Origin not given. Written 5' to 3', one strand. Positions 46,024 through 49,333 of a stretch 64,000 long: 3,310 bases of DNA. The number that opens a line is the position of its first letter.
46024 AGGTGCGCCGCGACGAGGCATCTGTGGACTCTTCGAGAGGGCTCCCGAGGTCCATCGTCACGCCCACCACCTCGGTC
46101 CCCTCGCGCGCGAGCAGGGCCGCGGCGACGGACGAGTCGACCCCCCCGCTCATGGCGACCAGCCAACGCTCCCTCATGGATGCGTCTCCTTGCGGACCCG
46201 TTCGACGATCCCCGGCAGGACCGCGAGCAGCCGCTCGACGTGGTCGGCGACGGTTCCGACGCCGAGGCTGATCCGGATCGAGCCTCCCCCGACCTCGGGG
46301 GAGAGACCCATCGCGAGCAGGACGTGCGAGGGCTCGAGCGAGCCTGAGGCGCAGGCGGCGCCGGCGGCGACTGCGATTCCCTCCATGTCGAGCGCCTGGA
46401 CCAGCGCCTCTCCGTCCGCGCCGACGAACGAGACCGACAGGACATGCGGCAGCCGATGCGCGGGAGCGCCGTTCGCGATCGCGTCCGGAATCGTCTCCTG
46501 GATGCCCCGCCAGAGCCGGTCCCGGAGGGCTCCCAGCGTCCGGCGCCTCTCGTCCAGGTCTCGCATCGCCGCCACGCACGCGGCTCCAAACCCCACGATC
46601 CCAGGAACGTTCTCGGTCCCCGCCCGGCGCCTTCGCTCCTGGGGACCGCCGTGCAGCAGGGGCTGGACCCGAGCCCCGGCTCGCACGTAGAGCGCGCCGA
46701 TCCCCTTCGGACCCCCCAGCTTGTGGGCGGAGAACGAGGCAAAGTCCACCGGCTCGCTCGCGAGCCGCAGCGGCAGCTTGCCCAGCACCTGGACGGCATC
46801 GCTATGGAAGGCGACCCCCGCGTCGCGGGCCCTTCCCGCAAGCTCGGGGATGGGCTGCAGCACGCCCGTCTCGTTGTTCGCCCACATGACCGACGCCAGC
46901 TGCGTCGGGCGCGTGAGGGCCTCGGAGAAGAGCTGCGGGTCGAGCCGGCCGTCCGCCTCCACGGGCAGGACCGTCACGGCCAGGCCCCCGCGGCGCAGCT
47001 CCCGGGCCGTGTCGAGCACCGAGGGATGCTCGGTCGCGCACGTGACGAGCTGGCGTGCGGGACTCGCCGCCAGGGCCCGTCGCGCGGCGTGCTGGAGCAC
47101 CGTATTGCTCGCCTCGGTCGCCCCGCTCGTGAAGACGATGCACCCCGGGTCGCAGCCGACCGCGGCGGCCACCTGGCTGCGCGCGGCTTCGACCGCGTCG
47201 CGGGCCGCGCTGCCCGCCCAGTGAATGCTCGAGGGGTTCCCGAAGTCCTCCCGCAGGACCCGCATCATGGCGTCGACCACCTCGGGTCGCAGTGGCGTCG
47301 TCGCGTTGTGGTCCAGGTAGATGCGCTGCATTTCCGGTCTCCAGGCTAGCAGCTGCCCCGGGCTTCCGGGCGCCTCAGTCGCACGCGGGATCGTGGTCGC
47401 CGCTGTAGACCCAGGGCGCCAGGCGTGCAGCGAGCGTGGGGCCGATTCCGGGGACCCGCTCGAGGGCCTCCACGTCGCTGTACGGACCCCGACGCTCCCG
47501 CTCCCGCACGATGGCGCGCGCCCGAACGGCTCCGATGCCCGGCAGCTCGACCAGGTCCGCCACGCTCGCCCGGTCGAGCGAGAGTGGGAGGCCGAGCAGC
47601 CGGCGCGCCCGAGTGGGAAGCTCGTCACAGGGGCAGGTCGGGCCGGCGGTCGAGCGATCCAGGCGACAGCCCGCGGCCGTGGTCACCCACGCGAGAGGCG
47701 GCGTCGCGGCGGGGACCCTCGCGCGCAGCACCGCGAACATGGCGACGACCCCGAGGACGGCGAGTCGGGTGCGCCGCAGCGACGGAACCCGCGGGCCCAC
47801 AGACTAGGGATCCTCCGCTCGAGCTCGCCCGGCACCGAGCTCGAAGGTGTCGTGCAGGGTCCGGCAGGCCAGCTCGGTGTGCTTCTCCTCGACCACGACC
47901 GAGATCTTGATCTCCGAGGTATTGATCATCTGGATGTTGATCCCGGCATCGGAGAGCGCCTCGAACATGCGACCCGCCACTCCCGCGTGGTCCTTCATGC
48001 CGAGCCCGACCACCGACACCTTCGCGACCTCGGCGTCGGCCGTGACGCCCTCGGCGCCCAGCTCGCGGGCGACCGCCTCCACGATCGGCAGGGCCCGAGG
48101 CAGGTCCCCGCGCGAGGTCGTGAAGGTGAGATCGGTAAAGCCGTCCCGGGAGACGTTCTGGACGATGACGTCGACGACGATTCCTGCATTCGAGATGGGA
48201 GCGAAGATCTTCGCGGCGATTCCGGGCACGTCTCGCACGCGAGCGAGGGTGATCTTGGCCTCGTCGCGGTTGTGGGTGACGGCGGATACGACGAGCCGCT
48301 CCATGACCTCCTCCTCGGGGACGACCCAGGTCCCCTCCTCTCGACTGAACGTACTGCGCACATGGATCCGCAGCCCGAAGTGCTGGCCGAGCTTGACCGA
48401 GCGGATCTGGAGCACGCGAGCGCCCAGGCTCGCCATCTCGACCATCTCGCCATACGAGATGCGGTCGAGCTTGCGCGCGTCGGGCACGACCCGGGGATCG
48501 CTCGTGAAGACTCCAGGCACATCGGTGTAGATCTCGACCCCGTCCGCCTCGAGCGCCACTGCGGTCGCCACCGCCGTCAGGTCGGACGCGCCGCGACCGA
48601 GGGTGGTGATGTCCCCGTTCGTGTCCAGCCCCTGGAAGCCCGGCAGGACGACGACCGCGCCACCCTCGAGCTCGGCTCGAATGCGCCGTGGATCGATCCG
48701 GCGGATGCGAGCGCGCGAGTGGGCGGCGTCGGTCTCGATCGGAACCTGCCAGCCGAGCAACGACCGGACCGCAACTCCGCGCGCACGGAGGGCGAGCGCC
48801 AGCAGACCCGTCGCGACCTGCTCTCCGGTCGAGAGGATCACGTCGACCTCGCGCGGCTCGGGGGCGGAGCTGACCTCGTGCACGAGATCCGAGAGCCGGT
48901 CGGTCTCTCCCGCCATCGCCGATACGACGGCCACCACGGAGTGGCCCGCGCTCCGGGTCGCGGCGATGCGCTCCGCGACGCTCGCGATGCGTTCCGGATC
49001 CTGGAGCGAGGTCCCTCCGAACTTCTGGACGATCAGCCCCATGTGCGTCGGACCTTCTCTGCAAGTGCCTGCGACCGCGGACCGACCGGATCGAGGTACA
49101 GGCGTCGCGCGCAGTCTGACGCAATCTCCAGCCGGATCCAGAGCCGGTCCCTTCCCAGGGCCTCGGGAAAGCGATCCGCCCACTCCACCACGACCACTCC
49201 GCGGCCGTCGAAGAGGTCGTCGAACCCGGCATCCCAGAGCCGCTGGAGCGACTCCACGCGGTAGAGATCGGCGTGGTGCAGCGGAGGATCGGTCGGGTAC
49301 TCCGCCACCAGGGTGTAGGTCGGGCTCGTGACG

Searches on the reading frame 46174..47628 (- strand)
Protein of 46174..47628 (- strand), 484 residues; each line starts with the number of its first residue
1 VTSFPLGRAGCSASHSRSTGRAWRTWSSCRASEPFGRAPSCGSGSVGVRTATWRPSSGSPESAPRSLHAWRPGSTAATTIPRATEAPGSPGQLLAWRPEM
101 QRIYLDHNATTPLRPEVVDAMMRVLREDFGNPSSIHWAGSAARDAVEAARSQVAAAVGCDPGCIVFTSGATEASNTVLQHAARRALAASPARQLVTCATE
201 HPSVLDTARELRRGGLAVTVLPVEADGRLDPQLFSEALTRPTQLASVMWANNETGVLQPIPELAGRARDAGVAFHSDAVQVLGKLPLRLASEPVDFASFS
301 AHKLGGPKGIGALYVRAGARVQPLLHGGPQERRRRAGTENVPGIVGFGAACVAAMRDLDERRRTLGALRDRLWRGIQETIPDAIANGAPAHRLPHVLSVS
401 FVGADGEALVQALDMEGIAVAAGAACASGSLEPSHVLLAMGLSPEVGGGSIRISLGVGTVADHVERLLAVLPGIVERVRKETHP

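Call 29: search_protein_families(library=pfam, proteins=[window:46174-47628:-], max_evalue=0.001)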
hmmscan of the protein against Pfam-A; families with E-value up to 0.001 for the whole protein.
window:46174-47628:- (484 aa): 1 family
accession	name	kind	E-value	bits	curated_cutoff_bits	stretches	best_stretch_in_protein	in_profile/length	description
PF00266.25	Aminotran_5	-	2.1e-73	247.9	21.5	1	103-467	1-371/371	Aminotransferase class-V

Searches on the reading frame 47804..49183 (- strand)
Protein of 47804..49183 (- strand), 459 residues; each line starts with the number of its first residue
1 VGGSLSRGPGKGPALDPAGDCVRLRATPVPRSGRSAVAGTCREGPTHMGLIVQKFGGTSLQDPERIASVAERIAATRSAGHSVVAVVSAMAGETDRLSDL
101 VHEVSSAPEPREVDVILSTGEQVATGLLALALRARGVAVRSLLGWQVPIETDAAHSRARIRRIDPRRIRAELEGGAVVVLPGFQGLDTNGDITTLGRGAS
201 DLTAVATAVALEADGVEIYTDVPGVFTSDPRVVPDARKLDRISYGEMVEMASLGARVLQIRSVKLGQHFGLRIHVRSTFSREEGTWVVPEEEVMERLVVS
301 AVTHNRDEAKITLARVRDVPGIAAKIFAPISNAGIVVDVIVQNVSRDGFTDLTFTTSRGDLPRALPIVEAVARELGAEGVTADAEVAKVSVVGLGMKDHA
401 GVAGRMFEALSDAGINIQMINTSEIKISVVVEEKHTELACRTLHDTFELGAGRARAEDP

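Call 29: search_protein_families(library=pfam, proteins=[window:47804-49183:-], max_evalue=0.001)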
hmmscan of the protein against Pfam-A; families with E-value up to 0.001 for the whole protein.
window:47804-49183:- (459 aa): 4 families
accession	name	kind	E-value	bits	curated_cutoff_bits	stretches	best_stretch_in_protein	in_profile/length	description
PF00696.33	AA_kinase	-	1.3e-48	166.2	24.9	1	50-277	2-234/234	Amino acid kinase family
PF22468.2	ACT_9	-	3.4e-33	113.7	27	2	389-447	1-61/61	ACT domain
PF01842.31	ACT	-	6.3e-19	67.8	27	2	313-372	4-65/66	ACT domain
PF13840.12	ACT_7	-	1.4e-17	63.7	27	1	384-445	4-65/65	ACT domain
